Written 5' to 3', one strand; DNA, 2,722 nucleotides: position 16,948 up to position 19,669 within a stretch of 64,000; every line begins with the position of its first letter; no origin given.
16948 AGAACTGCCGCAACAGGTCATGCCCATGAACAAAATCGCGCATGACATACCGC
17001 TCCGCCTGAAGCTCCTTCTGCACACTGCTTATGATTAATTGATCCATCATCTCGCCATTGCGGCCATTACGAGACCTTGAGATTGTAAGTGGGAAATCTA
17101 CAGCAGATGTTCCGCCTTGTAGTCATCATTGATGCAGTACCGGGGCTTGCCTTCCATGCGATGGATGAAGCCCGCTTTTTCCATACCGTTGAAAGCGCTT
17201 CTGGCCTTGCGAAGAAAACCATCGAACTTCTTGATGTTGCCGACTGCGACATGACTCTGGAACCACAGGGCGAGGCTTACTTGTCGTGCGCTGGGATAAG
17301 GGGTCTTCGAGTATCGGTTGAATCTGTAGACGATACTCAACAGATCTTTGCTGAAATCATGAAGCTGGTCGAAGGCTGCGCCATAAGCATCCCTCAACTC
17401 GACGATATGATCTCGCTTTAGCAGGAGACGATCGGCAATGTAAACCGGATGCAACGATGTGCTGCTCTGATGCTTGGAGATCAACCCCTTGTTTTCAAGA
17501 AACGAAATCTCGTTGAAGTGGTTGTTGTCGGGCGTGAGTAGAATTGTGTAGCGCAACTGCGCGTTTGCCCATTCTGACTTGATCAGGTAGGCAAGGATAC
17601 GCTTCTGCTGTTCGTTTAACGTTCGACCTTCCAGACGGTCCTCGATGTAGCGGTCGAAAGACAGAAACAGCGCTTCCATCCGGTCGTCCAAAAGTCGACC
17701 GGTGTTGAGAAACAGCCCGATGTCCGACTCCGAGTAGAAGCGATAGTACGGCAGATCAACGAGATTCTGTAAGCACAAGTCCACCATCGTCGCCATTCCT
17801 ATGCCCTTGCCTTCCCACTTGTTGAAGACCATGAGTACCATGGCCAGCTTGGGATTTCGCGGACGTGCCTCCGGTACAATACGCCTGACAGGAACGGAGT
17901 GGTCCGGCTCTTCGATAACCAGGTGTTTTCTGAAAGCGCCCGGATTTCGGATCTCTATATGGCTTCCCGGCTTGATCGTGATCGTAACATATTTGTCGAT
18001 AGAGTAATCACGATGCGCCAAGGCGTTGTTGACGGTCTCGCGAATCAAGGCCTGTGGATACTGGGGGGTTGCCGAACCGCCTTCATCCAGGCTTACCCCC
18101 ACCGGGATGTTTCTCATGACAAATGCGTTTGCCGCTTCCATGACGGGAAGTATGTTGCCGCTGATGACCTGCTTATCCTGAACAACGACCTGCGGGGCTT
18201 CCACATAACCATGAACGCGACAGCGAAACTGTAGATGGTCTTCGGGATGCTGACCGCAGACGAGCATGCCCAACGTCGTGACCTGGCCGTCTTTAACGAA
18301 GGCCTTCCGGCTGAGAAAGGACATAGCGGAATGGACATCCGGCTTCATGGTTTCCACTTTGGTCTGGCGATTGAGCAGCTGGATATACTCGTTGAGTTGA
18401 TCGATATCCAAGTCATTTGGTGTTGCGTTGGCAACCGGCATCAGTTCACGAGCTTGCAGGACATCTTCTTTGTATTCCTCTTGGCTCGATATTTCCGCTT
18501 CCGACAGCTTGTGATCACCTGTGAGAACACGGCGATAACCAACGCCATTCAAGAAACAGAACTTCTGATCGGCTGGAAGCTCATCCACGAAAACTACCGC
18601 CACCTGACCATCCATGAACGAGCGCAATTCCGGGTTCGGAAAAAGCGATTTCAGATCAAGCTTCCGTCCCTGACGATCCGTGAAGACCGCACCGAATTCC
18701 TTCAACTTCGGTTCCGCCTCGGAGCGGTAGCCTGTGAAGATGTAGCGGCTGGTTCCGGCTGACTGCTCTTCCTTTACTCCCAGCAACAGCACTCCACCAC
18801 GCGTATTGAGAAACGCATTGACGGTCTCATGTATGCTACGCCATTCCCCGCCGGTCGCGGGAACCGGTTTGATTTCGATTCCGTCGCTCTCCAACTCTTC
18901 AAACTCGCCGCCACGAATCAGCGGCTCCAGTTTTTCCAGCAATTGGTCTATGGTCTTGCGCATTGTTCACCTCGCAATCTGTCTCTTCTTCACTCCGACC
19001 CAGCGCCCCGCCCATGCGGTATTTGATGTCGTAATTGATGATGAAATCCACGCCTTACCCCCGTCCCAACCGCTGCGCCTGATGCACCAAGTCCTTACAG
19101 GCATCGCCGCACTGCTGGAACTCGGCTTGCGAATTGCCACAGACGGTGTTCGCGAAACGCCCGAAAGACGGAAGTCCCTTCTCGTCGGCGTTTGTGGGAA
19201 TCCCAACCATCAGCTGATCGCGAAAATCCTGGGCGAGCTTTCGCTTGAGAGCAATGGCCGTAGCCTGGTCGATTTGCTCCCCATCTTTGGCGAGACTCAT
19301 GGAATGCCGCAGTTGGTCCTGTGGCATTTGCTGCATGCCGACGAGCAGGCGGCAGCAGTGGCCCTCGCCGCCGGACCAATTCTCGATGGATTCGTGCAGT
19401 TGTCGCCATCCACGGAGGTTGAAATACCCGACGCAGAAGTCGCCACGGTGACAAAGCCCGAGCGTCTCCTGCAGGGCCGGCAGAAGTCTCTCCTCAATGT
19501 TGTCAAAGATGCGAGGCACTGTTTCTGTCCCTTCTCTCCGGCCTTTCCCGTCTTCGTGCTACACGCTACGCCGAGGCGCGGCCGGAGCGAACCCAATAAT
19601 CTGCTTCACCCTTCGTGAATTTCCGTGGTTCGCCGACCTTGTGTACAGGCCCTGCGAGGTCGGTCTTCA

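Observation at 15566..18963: Tandem paralogous Schlafen-like AlbA_2/HATPase_c_4 proteins with different N-terminal additions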

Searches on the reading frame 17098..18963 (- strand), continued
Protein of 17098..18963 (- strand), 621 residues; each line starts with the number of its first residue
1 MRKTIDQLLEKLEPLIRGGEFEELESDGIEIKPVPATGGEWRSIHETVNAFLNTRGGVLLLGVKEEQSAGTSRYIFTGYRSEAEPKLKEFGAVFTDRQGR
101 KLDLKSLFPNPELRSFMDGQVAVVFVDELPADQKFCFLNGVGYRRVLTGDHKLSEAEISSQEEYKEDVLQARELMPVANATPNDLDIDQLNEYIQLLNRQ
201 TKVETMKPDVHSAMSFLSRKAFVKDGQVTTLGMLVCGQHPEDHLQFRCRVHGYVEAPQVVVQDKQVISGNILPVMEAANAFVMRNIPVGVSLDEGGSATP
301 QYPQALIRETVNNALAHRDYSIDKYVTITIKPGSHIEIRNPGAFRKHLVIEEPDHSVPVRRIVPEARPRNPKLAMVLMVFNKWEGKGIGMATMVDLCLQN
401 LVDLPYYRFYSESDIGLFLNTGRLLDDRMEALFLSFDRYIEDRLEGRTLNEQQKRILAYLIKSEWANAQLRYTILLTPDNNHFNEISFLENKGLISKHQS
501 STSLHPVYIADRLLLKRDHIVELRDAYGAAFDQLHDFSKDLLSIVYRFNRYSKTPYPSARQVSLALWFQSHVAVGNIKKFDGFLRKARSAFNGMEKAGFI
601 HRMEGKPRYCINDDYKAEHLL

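Call 59: find_encoding_contigs(protein=P0123, flank=10000, max_places=3)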
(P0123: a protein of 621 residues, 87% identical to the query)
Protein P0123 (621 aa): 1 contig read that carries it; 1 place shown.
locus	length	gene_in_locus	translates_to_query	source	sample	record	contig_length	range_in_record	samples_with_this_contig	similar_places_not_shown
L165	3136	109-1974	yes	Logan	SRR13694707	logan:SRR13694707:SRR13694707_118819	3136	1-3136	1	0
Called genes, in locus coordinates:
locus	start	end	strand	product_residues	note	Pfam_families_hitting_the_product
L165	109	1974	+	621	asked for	-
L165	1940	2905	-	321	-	PF13576:Pentapeptide_3, PF07885:Ion_trans_2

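Call 64: fold_search(model_id=the predicted structure, library=pdb)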
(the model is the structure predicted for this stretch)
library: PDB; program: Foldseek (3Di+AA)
matches with E <= 10: 482; with E <= 0.001: 6
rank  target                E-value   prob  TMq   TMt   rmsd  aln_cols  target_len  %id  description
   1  3lmm_D                2.3e-16  1.00  0.35  0.38  17.9       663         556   14  Crystal Structure of the DIP2311 protein from Corynebacterium diphtheriae, Northeast Structural Genomics Consortium Ta (released 2010-02-16)
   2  3lmm_B                7.0e-15  1.00  0.31  0.34  18.2       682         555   15  Crystal Structure of the DIP2311 protein from Corynebacterium diphtheriae, Northeast Structural Genomics Consortium Ta (released 2010-02-16)
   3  3lmm_A                1.1e-13  1.00  0.32  0.39  15.7       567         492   16  Crystal Structure of the DIP2311 protein from Corynebacterium diphtheriae, Northeast Structural Genomics Consortium Ta (released 2010-02-16)
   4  3lmm_C                1.1e-12  1.00  0.29  0.36  20.6       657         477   14  Crystal Structure of the DIP2311 protein from Corynebacterium diphtheriae, Northeast Structural Genomics Consortium Ta (released 2010-02-16)
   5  2kyy_MODEL_1_A        3.8e-05  1.00  0.17  0.58   7.0       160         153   26  Solution NMR Structure of the N-terminal Domain of Putative ATP-dependent DNA Helicase RecG-related Protein fr (released 2010-08-11)
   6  5yd0_A                9.4e-04  1.00  0.14  0.25  13.8       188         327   14  Crystal structure of Schlafen 13 (SLFN13) N'-domain (released 2018-03-28)
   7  5yd0_C                1.8e-03  0.47  0.10  0.18  20.0       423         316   11  Crystal structure of Schlafen 13 (SLFN13) N'-domain (released 2018-03-28)
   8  9nyy_B                2.0e-03  0.97  0.14  0.11  25.6       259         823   14  Nucleic acid bound human SLFN14, State 1 (released 2025-07-09)
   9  5yd0_D                2.5e-03  1.00  0.15  0.26  14.5       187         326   16  Crystal structure of Schlafen 13 (SLFN13) N'-domain (released 2018-03-28)
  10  9uie_B                3.4e-03  0.96  0.15  0.11  23.2       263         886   15  Electronic microscopy structure of human schlafen14-E211A dimer in complex with dsRNA (released 2025-08-06)
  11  7fex                  1.7e-02  0.99  0.15  0.26  10.1       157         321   13  Crystal structure of Sus scrofa Schlafen11 N-terminal domain (2.69 A) (released 2023-06-07)
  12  9jr9_B                1.7e-02  0.60  0.11  0.09  19.2       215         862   17  Electronic microscopy structure of human schlafen14-E211A dimer (released 2025-08-06)
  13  7eg0_B                1.7e-02  0.30  0.13  0.14  21.0       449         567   10  Cryo-EM structure of anagrelide-induced PDE3A-SLFN12 complex (released 2021-09-29)
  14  7ppj                  2.1e-02  0.98  0.15  0.14  12.4       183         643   12  human SLFN5 (released 2022-01-26)
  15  7qwk_A                6.1e-02  0.09  0.08  0.15  18.3       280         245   14  GCN2 (EIF2ALPHA KINASE 4, E2AK4) IN COMPLEX WITH COMPOUND 2 (released 2022-05-04)
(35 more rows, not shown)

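Call 88: search_protein_families(library=pfam, proteins=[window:17098-18963:-], max_evalue=10)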
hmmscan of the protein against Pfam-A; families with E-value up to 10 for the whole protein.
window:17098-18963:- (621 aa): 4 families
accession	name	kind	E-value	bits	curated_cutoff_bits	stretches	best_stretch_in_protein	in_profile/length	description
PF04326.19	SLFN_AlbA_2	-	7.4e-05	23.7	25.3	1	25-68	1-44/118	Schlafen, AlbA_2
PF13749.12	HATPase_c_4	-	0.00027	21.3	26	1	335-408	12-79/89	Putative ATP-dependent DNA helicase recG C-terminal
PF22890.2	TPR_EMC2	-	0.056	14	27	1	444-515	13-81/145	EMC2 TPR-like repeat domain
PF21058.3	Stereocilin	-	0.17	11.4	26.6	1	185-247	205-265/397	Stereocilin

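Call 91: find_encoding_contigs(protein=P0121, flank=7000, max_places=3)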
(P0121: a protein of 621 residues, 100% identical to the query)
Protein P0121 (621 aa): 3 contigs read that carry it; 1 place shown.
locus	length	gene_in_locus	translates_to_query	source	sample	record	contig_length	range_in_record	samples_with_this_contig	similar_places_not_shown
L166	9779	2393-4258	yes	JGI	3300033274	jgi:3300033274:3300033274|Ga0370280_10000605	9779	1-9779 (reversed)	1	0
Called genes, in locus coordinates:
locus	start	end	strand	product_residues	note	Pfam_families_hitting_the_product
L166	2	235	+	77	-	?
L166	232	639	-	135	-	PF22091:DUF6941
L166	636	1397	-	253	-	PF01553:Acyltransferase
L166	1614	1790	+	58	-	-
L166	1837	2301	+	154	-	-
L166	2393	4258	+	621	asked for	-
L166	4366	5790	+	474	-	PF13271:DUF4062, PF13749:HATPase_c_4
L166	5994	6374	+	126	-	-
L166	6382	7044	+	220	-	-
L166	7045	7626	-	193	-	PF00578:AhpC-TSA, PF08534:Redoxin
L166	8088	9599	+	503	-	PF08529:NusA_N, PF00575:S1 (weak), PF13184:KH_NusA_1st, PF26594:KH_NusA_2nd, PF14520:HHH_5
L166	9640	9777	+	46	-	?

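Call 96: find_related_loci(query=A2, collection=viral_contigs, flank=8000)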
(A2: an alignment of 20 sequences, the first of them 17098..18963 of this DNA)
Query A2 (621 aa) in viral_contigs; peptide patterns used: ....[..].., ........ (x = any residue, [..] = any of these).
17 stretches matched a pattern, but none encodes a relative of the query by tblastn (E <= 1e-3).

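Call 97: search_protein_families(library=padloc, proteins=[L099:3502-4926:+], max_evalue=0.001)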
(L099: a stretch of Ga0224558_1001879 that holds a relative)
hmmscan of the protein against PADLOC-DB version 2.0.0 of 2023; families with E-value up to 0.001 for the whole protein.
L099:3502-4926:+ (475 aa): 3 families
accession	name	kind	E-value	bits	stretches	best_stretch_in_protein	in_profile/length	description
PDLC02402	Aga_SIR2-PNTD1-PNTD2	-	4.4e-18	62.8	1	152-337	305-488/876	Class I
PDLC02394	pAgo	-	1.1e-16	57.9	1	161-459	180-492/1121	-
PDLC02418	Aga_SIR2-Kinase-PNTD1-PNTD2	-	9.7e-14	48.5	1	153-333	165-362/756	Class I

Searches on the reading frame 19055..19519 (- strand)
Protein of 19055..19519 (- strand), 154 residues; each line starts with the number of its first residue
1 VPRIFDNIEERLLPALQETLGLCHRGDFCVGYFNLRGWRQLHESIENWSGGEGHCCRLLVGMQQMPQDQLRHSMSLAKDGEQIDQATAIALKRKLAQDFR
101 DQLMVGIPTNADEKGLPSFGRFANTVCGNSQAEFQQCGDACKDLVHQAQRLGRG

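Call 3: search_protein_families(library=pfam, proteins=[window:19055-19519:-], max_evalue=0.01)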
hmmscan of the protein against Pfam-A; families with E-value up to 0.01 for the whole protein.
window:19055-19519:- (154 aa): 0 families

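Call 4: search_protein_families(library=padloc, proteins=[window:19055-19519:-], max_evalue=0.01)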
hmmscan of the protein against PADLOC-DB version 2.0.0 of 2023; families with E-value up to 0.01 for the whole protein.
window:19055-19519:- (154 aa): 0 families

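Call 40: search_protein_families(library=ncbifam, proteins=[window:19055-19519:-], max_evalue=0.001)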
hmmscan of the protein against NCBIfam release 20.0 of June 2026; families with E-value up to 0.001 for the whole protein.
window:19055-19519:- (154 aa): 0 families

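Call 51: search_protein_families(library=pfam, proteins=[window:19055-19519:-], max_evalue=10)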
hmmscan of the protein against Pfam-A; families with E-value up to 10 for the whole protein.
window:19055-19519:- (154 aa): 1 family
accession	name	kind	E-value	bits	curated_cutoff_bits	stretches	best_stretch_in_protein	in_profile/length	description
PF13690.11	CheX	-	0.1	13.1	27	1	87-136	15-63/94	Chemotaxis phosphatase CheX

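Call 52: search_dna_similar(query=window:19055-19519:-, collection=plasmids, mode=protein, max_evalue=0.001, max_rows=10)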
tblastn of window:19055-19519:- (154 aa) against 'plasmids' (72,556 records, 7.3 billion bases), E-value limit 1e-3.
Records with a match: 24; places in all: 24; records where one place covers at least 80% of the query: 2.
Best place of each record, by identity: <60% 24.
By first word of the organism name: Synechocystis 6; Rhodococcus 6; Leptolyngbya 2; Paenarthrobacter 2; Nostoc 1; Anabaena 1; Pelobacter 1; Picosynechococcus 1; Dolichospermum 1; Rathayibacter 1; and 2 more.
By predicted mobility (MOB-suite, as given by PLSDB): non-mobilizable 18; conjugative 4; mobilizable 2.
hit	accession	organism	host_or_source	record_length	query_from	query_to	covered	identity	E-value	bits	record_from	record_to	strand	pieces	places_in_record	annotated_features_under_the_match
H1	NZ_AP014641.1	Leptolyngbya boryana IAM M-101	-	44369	1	148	96%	50.0%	9e-39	145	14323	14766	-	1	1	phospholipase D-like domain-containing protein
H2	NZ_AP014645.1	Leptolyngbya boryana dg5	-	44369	1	148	96%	50.0%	9e-39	145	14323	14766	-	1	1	phospholipase D-like domain-containing protein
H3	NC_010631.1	Nostoc punctiforme PCC 73102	-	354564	1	121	79%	52.9%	4e-38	144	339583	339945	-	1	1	helicase-related protein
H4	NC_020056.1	Anabaena cylindrica PCC 7122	water, most likely pond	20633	1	116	75%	51.7%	3e-36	138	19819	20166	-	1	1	helicase-related protein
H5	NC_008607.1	Pelobacter propionicus DSM 2379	-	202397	1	116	75%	50.0%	2e-34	133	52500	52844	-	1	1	helicase-related protein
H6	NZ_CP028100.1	Synechocystis sp. IPPAS B-1465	axenic culture,Synechocystis sp. GT-L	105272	1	116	75%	48.7%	4e-29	118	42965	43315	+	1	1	helicase-related protein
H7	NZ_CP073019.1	Synechocystis sp. PCC 6803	cell culture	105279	1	116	75%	48.7%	4e-29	118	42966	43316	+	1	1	helicase-related protein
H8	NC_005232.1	Synechocystis sp. PCC 6803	-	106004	1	116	75%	48.7%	4e-29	118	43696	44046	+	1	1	helicase-related protein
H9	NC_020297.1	Synechocystis sp. PCC 6803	-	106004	1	116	75%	48.7%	4e-29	118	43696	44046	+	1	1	helicase-related protein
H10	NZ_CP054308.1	Synechocystis sp. PCC 7338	cell culture,Tidal pool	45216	1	116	75%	48.7%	7e-29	117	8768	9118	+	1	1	helicase-related protein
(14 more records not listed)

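Call 54: get_annotated_region(hit=H5, flank=14000)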
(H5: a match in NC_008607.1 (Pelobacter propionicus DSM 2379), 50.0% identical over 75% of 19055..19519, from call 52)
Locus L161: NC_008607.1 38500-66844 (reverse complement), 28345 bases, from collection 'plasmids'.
description: Pelobacter propionicus DSM 2379 plasmid pPRO1, complete sequence
organism: Pelobacter propionicus DSM 2379 (NCBI taxid 338966)
taxonomy: Bacteria; Thermodesulfobacteriota; Desulfuromonadia; Desulfuromonadales; Desulfuromonadaceae; Pelobacter; Pelobacter propionicus; Pelobacter propionicus DSM 2379
host: -; source: -; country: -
typing (MOB-suite, as given by PLSDB): non-mobilizable; replicon rep_cluster_1677; mating-pair formation MPF_F
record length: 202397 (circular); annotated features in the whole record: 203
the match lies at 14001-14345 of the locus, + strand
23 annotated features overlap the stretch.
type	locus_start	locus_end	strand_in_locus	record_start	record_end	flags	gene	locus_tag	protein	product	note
CDS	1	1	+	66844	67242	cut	-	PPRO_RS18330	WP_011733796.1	DUF302 domain-containing protein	-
CDS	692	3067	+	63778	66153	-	-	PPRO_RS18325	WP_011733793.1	heavy metal translocating P-type ATPase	-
CDS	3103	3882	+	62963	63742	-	-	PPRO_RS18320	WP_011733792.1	DUF3793 family protein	-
CDS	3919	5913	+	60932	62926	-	feoB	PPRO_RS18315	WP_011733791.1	ferrous iron transport protein B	GO:0006826 - iron ion transport [Evidence IEA]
CDS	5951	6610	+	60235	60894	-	-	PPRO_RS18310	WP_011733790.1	metal-dependent transcriptional regulator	-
CDS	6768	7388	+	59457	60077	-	-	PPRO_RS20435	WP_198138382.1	DUF1007 family protein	-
CDS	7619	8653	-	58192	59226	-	-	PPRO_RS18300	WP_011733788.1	IS630 family transposase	-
CDS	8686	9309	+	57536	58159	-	-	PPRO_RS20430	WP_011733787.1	high-affinity nickel-transporter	-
CDS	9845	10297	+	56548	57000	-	-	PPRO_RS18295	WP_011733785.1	hypothetical protein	-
CDS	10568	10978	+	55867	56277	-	-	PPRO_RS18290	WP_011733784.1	hypothetical protein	-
CDS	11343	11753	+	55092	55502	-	bamE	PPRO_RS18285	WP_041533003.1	outer membrane protein assembly factor BamE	-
CDS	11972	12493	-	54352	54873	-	-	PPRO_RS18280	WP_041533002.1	DUF2846 domain-containing protein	-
CDS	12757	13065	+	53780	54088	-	-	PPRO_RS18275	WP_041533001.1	helix-turn-helix domain-containing protein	-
CDS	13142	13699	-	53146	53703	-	-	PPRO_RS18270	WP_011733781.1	recombinase family protein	GO:0006310 - DNA recombination [Evidence IEA]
CDS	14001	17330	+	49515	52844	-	-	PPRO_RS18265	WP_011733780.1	helicase-related protein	-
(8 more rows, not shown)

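Call 55: get_annotated_region(hit=H1, flank=12000)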
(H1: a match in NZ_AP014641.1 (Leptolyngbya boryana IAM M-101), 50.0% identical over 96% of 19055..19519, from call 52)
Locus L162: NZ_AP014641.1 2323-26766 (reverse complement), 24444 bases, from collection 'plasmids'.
description: Leptolyngbya boryana IAM M-101 plasmid pLBY
organism: Leptolyngbya boryana IAM M-101 (NCBI taxid 411966)
taxonomy: Bacteria; Cyanobacteriota; Cyanophyceae; Leptolyngbyales; Leptolyngbyaceae; Leptolyngbya; Leptolyngbya boryana; Leptolyngbya boryana IAM M-101
host: -; source: -; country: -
typing (MOB-suite, as given by PLSDB): non-mobilizable
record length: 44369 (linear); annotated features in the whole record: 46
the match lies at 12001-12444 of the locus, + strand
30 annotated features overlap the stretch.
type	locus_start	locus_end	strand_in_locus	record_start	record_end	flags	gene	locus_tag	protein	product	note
CDS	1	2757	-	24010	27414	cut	-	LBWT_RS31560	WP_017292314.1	hypothetical protein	-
CDS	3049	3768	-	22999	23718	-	-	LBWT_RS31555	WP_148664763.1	hypothetical protein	-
CDS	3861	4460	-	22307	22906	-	-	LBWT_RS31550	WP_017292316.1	Uma2 family endonuclease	-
CDS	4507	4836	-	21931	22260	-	-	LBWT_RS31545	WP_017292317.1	hypothetical protein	-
CDS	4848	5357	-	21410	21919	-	-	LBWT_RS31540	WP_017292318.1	hypothetical protein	-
CDS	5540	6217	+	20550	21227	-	-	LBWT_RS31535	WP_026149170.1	hypothetical protein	-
CDS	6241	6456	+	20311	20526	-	-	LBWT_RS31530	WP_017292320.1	hypothetical protein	-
CDS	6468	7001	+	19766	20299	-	-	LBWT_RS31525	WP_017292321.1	hypothetical protein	-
CDS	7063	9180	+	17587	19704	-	-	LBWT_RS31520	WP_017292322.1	hypothetical protein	-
CDS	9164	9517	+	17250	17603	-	-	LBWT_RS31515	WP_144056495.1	hypothetical protein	-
CDS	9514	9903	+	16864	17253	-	-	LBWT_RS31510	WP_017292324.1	hypothetical protein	-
CDS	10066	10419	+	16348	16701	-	-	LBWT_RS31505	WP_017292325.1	hypothetical protein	-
CDS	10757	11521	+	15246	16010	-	-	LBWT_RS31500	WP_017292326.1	AAA family ATPase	-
CDS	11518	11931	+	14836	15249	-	-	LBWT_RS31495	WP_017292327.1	hypothetical protein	-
CDS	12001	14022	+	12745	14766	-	-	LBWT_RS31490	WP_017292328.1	phospholipase D-like domain-containing protein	-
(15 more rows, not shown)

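Call 97: search_protein_families(library=padloc, proteins=[L161:14001-17330:+, L161:17331-20597:+], max_evalue=0.001)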
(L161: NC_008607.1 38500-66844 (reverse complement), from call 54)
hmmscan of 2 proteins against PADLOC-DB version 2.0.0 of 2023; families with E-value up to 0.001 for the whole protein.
L161:14001-17330:+ (1109 aa): 40 families (the best 25 are shown)
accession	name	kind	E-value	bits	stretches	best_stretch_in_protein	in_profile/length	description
PDLC01075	C3a139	-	2.1e-49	166.7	1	85-920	60-823/948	HKD+Snf2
PDLC02623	DrmD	-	4.9e-31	105.3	1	707-860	525-665/1040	DrmD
PDLC02621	DrmD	-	1e-30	104.7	1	541-832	376-639/1040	DrmD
PDLC02619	DrmD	-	1.1e-27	94.6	3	700-823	402-540/872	DrmD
PDLC02500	BrxHI|BrxHII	-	3.7e-27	93.3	1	695-838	463-594/933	BrxHI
PDLC02840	DpdE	-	1.5e-21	74.4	2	646-830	492-667/1091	DpdE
PDLC02193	PLD_Helicase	-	1.6e-21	74.2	1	677-868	651-847/905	-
PDLC00659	HmaA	-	1.6e-20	70.6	1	544-820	350-614/1176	SNF2 helicase / DEAD-box helicase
PDLC02843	DpdE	-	6.8e-18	62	2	695-816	550-663/1091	DpdE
PDLC02633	DrmD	-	4.7e-17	59.2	1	710-831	525-643/839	DrmD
PDLC02504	BrxHI|BrxHII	-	1.2e-14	51.2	1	652-836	424-600/971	BrxHII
PDLC02853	DpdE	-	7.6e-14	48.6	1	713-828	488-610/985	DpdE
PDLC00633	ZorD1|ZorD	-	3.9e-13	46.4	1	237-323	427-514/908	"SWI2/SNF2 helicase, Mrr-like nuclease"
PDLC02572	DrmA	-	1.1e-12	44.8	1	709-827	517-632/1043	DrmA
PDLC02632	DrmD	-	2.5e-12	44.1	1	771-830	578-638/662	DrmD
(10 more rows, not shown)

L161:17331-20597:+ (1088 aa): 31 families (the best 25 are shown)
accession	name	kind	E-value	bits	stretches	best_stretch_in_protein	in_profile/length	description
PDLC03628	REase_MTase_IIG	-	1.3e-286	952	1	1-1079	1-1096/1100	Type IIG restriction enzyme-methyltransferase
PDLC03612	REase_MTase_IIG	-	2.3e-34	116.8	3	465-712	477-720/1247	Type IIG restriction enzyme-methyltransferase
PDLC03601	REase_MTase_IIG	-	3.7e-29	99.2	2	478-790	443-731/1110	Type IIG restriction enzyme-methyltransferase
PDLC02643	DrmMI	-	1e-21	74.6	2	495-700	601-797/1347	DrmMI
PDLC03604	REase_MTase_IIG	-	1.4e-21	74.3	2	488-624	382-503/1011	Type IIG restriction enzyme-methyltransferase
PDLC03596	REase_MTase_IIG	-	1.5e-18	64.2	1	491-636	537-653/1148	Type IIG restriction enzyme-methyltransferase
PDLC03609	REase_MTase_IIG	-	1.8e-18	63.8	2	716-806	539-630/1066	Type IIG restriction enzyme-methyltransferase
PDLC02527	PglX|PglXI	-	9.2e-12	41.5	1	491-590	299-390/1332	PglX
PDLC02638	DrmMI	-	1.2e-11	41.5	2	673-747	831-883/935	DrmMI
PDLC03599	REase_MTase_IIG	-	2.6e-11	40.1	1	410-667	272-505/959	Type IIG restriction enzyme-methyltransferase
PDLC03629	REase_MTase_IIG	-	6.6e-11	38.7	1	489-626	429-537/1182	Type IIG restriction enzyme-methyltransferase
PDLC03598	REase_MTase_IIG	-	1.2e-10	37.9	2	150-366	153-336/912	Type IIG restriction enzyme-methyltransferase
PDLC03335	MTase_II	-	1.3e-10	38.6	1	727-814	187-278/607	Type II methyltransferase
PDLC02644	DrmMI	-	2.1e-10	37.2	1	715-754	360-399/988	DrmMI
PDLC03627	REase_MTase_IIG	-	7.6e-10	35.2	1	198-528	235-440/1136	Type IIG restriction enzyme-methyltransferase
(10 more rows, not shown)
